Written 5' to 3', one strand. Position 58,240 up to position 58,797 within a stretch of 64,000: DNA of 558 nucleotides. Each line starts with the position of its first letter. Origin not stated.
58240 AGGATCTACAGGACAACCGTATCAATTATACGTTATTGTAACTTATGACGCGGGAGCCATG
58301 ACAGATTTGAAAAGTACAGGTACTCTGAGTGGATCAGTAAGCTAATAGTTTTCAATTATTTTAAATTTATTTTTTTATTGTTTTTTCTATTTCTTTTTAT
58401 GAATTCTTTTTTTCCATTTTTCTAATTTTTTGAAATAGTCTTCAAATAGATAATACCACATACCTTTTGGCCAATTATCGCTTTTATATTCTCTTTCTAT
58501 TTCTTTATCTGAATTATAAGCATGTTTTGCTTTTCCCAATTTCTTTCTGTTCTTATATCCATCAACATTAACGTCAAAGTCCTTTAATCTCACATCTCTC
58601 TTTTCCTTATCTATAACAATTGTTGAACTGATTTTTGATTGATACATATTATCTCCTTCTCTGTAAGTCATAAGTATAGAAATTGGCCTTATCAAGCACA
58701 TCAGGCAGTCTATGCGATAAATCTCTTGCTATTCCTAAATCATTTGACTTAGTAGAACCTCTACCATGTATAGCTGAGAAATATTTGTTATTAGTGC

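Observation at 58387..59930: Operon of five translationally coupled, paralogous mini-genes (53-86 aa, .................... repeat, dodecin/DUF1508-like) behind a DUF523 gene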

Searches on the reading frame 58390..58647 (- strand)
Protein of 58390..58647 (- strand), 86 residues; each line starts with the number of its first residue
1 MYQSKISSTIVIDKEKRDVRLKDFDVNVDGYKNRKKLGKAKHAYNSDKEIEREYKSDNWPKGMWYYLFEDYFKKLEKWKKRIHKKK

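Call 3: search_protein_families(library=pfam, max_evalue=10, proteins=[window:58390-58647:-])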
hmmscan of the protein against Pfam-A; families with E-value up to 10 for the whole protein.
seq(86 aa): 2 families
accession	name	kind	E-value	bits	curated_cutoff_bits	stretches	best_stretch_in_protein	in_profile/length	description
PF15648.12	Tox-REase-5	-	0.018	16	25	1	2-77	4-74/95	Restriction endonuclease fold toxin 5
PF00272.24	Cecropin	-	0.047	13.9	25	1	72-84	3-15/30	Cecropin family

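Call 4: search_protein_families(library=ncbifam, max_evalue=10, proteins=[window:58390-58647:-])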
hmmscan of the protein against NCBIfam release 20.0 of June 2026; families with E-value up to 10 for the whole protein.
seq(86 aa): 0 families

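Call 61: search_protein_families(library=phrogs, max_evalue=1, proteins=[window:58390-58647:-])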
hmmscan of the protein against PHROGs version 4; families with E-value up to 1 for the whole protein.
seq(86 aa): 0 families

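Call 62: search_protein_families(library=padloc, max_evalue=1, proteins=[window:58390-58647:-])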
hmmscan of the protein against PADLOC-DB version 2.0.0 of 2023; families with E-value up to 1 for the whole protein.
seq(86 aa): 0 families

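Call 64: search_protein_families(library=pfam, alignment_id=A6, max_evalue=1)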
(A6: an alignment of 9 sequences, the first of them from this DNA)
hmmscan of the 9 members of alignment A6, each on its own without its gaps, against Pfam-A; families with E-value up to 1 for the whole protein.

A. member 1, seq(86 aa): 2 families
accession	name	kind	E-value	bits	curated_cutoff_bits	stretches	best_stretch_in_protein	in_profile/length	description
PF15648.12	Tox-REase-5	-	0.018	16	25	1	2-77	4-74/95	Restriction endonuclease fold toxin 5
PF00272.24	Cecropin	-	0.047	13.9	25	1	72-84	3-15/30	Cecropin family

B. families by the number of members that match (of 9 scanned): 5 families
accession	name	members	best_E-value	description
PF15648.12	Tox-REase-5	1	0.018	Restriction endonuclease fold toxin 5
PF15249.11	GLTSCR1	1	0.019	Conserved region of unknown function on GLTSCR protein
PF24649.1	DUF7642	1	0.031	Domain of unknown function (DUF7642)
PF00272.24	Cecropin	1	0.047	Cecropin family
PF23868.1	Mmc1_C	1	0.071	Mmc1 C-terminal domain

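Call 90: search_solved_structures(query=A6, max_evalue=1)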
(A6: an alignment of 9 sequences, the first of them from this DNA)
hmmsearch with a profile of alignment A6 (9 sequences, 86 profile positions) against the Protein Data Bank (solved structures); distinct sequences matched with E-value up to 1: 0.
